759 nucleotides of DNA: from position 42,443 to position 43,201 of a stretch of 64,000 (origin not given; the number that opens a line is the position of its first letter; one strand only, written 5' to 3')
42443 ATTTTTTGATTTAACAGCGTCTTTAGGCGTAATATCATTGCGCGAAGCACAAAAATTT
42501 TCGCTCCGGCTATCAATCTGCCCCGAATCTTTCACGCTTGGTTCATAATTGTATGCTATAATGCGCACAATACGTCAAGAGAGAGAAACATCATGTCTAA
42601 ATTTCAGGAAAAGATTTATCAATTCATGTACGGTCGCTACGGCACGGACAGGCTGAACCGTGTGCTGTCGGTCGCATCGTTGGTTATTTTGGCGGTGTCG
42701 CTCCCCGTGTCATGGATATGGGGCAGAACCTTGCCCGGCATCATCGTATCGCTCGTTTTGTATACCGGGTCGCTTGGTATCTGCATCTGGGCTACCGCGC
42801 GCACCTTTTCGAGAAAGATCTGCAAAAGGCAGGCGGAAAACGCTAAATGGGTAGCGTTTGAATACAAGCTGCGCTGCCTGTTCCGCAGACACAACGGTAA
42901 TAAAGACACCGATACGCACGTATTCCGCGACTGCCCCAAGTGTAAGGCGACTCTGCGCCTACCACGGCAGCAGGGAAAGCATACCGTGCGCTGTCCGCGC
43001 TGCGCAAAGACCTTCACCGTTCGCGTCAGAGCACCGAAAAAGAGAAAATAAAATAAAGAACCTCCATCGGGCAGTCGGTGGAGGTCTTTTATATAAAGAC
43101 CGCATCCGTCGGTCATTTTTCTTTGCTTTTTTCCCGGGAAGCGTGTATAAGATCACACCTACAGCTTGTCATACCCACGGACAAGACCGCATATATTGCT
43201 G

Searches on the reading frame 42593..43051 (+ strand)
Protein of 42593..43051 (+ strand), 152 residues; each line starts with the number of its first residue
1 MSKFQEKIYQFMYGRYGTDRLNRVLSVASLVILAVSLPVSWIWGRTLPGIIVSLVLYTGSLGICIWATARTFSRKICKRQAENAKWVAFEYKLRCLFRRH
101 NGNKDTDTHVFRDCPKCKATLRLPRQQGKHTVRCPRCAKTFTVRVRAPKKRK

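Call 3: search_protein_families(library=pfam, proteins=[window:42593-43051:+], max_evalue=0.01)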
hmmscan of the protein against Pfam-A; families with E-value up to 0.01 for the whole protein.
window:42593-43051:+ (152 aa): 7 families
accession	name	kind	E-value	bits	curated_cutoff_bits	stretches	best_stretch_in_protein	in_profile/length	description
PF22191.2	IBR_1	-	0.00027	21.2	27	1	111-142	3-32/47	IBR domain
PF23454.1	Zn_ribbon_Brz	-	0.0016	19.4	27.9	0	128-145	2-19/58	Transcriptional regulator Brz zinc beta ribbon domain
PF13717.11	Zn_ribbon_4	-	0.0018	18.6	30.3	1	114-142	5-36/36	zinc-ribbon domain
PF13719.11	Zn_ribbon_5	-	0.0035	17.5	29.3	1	114-143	5-37/37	zinc-ribbon domain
PF13248.11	Zn_ribbon_3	-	0.0036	17.2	27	0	131-144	2-15/26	zinc-ribbon domain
PF13453.11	Zn_ribbon_TFIIB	-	0.0046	16.8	22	1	113-138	1-26/41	Transcription factor zinc-finger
PF24042.1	DUF7351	-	0.0054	16.9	31.2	1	113-142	3-32/177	Domain of unknown function (DUF7351)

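Call 4: search_protein_families(library=ncbifam, proteins=[window:42593-43051:+], max_evalue=0.01)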
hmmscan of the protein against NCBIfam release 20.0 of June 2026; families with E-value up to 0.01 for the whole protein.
window:42593-43051:+ (152 aa): 3 families
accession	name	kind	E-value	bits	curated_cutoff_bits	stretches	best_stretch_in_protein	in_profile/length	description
NF011683.0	PRK15103.1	equivalog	0.00016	20.9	562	1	113-151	12-50/421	membrane integrity-associated transporter subunit PqiA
TIGR00155.1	pqiA_fam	subfamily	0.00029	20.1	260.35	1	111-151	13-53/403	PqiA/YebS family transporter subunit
TIGR02098.1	MJ0042_CXXC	domain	0.0059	16.3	20.9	0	114-144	5-38/38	MJ0042-type zinc finger domain-containing protein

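Call 94: search_protein_families(library=padloc, proteins=[window:42593-43051:+], max_evalue=0.001)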
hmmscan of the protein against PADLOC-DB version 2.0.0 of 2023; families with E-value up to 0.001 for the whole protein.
window:42593-43051:+ (152 aa): 0 families
